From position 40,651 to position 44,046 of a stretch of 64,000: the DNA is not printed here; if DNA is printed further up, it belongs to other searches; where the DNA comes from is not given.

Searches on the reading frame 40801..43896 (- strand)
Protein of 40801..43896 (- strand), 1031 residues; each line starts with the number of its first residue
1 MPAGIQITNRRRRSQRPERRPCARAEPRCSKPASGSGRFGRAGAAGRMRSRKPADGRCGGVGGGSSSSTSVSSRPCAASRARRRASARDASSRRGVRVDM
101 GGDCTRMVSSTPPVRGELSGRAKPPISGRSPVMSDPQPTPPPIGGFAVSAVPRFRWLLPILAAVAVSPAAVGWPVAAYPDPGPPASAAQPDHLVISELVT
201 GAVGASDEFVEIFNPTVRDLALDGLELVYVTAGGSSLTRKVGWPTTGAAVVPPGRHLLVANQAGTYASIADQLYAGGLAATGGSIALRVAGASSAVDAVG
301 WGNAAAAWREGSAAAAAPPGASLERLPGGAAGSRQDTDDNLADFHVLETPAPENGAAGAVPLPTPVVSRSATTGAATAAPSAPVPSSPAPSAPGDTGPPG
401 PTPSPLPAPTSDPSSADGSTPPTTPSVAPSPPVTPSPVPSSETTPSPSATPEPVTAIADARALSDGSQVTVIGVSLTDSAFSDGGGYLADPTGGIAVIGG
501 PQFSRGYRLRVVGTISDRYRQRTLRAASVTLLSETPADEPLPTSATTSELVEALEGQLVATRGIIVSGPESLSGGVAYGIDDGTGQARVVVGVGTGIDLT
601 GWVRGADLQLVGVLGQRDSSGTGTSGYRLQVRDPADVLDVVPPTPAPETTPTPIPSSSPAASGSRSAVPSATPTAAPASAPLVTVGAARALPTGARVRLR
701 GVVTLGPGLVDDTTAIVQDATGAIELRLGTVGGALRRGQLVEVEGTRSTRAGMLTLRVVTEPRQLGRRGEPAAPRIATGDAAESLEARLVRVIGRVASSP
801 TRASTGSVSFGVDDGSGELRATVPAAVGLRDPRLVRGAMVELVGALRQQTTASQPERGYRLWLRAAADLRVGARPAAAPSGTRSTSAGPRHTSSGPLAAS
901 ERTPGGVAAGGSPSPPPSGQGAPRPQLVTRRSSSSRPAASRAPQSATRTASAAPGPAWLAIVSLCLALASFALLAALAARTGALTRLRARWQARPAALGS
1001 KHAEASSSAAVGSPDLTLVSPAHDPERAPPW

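Call 96: search_protein_families(library=pfam, proteins=[window:40801-43896:-], max_evalue=0.0001)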
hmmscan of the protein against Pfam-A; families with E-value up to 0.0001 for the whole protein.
window:40801-43896:- (1031 aa): 2 families
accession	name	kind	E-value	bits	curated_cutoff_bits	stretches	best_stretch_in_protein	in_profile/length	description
PF00932.25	LTD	-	2.8e-08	34.5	34.3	1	187-302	2-108/109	Lamin Tail Domain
PF01336.31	tRNA_anti-codon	-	2.1e-05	24.8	27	0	790-847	1-58/75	OB-fold nucleic acid binding domain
